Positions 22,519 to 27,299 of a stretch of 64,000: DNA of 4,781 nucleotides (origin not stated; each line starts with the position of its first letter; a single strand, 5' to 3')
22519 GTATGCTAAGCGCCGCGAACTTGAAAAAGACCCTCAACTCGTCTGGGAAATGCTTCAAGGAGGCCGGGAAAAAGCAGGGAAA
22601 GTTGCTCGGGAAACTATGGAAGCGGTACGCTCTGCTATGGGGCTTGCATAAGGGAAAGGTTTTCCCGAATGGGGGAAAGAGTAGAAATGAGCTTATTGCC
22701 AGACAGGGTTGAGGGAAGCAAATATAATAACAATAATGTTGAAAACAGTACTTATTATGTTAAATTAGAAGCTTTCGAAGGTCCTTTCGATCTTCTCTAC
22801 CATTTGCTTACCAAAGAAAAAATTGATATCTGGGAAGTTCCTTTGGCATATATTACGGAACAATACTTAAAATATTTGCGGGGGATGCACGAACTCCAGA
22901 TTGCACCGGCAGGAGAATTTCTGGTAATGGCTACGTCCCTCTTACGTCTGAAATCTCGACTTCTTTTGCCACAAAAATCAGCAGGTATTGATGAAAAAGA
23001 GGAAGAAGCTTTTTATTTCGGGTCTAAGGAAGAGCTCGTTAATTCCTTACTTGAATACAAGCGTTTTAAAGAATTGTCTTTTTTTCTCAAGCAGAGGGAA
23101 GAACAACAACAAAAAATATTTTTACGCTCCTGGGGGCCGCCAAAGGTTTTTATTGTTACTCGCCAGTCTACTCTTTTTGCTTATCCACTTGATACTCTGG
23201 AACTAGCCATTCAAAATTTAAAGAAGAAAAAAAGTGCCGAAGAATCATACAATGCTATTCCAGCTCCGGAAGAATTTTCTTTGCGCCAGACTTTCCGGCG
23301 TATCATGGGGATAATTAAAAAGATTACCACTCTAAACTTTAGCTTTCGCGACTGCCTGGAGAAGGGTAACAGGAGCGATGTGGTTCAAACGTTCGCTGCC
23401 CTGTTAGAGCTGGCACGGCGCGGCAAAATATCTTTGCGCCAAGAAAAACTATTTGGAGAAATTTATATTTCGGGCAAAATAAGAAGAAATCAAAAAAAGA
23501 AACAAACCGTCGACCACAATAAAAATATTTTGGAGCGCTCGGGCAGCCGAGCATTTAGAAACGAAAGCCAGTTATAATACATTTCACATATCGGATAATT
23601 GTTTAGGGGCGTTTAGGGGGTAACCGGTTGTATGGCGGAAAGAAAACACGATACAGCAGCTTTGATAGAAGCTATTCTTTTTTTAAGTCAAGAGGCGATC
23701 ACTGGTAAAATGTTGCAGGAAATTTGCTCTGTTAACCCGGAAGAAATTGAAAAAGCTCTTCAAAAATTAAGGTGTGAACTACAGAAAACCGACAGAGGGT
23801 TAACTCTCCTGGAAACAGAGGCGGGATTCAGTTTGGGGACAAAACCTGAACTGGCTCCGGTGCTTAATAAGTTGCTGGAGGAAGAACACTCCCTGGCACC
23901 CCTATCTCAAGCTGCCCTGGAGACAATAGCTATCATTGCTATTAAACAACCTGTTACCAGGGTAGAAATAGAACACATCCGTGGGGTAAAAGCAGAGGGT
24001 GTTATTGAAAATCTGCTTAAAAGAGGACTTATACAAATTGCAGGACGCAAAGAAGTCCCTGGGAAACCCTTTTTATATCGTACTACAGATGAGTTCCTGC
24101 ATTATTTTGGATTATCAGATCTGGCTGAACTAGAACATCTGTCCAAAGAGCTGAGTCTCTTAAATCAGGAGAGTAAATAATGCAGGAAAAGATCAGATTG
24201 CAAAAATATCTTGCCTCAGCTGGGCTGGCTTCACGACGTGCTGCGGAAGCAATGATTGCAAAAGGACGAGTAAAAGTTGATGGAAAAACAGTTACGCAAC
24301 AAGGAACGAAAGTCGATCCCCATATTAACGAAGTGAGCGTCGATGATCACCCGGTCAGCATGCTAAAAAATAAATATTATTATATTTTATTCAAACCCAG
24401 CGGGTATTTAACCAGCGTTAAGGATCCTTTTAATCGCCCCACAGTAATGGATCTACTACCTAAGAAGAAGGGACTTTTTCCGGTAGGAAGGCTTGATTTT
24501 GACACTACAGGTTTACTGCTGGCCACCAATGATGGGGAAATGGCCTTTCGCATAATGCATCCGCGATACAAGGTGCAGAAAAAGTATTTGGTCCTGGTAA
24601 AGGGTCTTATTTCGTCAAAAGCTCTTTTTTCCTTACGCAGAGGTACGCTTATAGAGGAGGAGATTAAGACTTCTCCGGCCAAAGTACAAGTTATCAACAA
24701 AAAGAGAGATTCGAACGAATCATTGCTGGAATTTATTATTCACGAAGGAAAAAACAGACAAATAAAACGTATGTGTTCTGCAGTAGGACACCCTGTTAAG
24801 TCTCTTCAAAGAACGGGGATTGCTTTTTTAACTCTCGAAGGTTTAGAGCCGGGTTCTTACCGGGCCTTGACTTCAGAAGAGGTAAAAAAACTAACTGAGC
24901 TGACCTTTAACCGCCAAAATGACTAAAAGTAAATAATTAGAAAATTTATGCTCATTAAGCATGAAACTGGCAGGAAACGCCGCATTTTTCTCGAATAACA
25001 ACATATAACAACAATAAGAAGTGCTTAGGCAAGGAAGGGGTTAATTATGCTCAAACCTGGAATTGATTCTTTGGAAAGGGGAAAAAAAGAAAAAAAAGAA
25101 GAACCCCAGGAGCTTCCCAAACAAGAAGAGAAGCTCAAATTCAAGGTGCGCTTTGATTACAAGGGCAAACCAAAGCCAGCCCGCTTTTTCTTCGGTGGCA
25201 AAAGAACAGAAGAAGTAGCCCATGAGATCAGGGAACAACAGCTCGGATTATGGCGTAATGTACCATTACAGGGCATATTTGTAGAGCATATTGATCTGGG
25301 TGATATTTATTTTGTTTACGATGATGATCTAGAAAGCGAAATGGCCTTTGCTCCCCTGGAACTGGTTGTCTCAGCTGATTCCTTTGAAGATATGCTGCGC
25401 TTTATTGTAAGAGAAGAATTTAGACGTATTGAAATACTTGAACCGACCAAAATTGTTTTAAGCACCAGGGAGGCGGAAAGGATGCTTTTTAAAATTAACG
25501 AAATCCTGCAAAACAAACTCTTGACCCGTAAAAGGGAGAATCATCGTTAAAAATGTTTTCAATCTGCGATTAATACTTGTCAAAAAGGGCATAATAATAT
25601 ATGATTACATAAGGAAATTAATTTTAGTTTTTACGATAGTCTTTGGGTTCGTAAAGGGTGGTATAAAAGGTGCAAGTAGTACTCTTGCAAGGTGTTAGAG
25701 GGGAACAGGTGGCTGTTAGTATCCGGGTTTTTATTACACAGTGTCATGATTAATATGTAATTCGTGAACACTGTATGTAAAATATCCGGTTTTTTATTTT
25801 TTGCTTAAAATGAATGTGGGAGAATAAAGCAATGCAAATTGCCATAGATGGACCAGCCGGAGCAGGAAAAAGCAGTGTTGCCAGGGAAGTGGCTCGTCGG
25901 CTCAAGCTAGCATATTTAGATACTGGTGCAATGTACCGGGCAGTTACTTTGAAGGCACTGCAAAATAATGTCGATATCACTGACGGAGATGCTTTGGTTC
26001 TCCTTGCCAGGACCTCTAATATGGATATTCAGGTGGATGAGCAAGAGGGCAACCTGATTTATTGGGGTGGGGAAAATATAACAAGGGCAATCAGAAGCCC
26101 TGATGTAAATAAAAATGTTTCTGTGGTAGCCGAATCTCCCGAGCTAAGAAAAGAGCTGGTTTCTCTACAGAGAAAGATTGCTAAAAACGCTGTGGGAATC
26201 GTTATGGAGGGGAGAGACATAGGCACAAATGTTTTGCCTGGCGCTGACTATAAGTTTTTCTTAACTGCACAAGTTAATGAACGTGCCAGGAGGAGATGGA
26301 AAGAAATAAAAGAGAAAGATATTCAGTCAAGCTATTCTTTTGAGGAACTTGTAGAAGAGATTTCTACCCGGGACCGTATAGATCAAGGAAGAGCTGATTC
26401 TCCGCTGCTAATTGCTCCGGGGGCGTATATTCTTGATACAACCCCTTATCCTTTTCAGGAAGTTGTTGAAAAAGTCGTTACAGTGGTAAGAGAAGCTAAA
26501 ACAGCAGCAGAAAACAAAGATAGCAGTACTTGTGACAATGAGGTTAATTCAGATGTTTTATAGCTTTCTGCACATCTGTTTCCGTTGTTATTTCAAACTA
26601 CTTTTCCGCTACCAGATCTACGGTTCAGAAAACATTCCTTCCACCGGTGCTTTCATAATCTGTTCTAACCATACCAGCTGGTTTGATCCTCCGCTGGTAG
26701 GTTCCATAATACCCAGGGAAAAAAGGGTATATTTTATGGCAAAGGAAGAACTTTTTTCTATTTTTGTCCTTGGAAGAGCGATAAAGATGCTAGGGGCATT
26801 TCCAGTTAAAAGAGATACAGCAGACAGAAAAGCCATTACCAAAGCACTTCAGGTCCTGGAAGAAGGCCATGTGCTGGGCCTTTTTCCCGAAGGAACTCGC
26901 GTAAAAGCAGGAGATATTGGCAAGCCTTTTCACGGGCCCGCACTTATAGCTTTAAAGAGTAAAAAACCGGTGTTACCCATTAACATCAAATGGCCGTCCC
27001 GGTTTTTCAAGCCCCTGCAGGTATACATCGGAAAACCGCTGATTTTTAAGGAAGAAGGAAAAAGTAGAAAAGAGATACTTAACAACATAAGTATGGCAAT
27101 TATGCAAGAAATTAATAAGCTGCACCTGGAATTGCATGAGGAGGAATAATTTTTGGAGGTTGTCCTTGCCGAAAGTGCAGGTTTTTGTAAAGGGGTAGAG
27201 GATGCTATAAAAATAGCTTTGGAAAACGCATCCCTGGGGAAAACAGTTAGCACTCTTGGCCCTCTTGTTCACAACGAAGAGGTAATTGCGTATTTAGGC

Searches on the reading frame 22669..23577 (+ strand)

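Call 47: search_protein_families(library=pfam, proteins=[window:22669-23577:+])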
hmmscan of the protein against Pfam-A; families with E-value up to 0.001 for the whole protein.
window:22669-23577:+ (302 aa): 2 families
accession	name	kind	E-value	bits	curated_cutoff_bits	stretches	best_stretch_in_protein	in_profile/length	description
PF02616.19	SMC_ScpA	-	4.8e-31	109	24.6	1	46-269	1-231/232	Segregation and condensation protein ScpA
PF04824.21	Rad21_Rec8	-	1.8e-05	24.4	22.7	1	229-268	11-50/55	Conserved region of Rad21 / Rec8 like protein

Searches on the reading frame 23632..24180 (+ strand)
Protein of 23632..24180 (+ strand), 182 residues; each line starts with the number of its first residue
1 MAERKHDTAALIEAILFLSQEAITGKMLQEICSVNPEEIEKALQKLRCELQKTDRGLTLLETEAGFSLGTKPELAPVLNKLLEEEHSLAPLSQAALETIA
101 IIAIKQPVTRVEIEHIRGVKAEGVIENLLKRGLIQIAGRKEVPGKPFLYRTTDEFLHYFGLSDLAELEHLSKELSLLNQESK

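Call 47: search_protein_families(library=pfam, proteins=[window:23632-24180:+])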
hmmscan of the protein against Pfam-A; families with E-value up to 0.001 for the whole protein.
window:23632-24180:+ (182 aa): 1 family
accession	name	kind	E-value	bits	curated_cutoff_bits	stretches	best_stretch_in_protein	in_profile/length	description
PF04079.22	SMC_ScpB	-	6.7e-54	182.2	27.4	1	11-169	2-159/160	Segregation and condensation complex subunit ScpB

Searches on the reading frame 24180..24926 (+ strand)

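Call 47: search_protein_families(library=pfam, proteins=[window:24180-24926:+])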
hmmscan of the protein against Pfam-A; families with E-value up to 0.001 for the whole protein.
window:24180-24926:+ (248 aa): 2 families
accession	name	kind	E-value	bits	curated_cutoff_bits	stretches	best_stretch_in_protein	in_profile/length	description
PF00849.27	PseudoU_synth_2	-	5.1e-24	85.7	26.8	1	66-201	1-152/152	RNA pseudouridylate synthase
PF01479.30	S4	-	1.8e-13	50.4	22.8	1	6-47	2-44/48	S4 domain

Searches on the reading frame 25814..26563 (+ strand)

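Call 47: search_protein_families(library=pfam, proteins=[window:25814-26563:+])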
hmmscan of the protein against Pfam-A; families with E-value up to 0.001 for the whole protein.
window:25814-26563:+ (249 aa): 3 families
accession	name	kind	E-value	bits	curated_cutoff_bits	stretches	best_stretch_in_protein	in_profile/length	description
PF02224.24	Cytidylate_kin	-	3.5e-70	236.4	26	1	9-226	1-210/211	Cytidylate kinase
PF13189.12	Cytidylate_kin2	-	1.3e-07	32.4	28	1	9-187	2-147/176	Cytidylate kinase-like family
PF13238.12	AAA_18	-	4.7e-06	27.5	29.4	1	9-169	1-116/128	AAA domain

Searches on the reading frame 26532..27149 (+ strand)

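Call 47: search_protein_families(library=pfam, proteins=[window:26532-27149:+])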
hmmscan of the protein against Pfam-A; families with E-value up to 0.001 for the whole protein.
window:26532-27149:+ (205 aa): 1 family
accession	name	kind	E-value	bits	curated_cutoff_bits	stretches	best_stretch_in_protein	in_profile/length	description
PF01553.26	Acyltransferase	-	4.4e-27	94.9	23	1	27-153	2-132/132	Acyltransferase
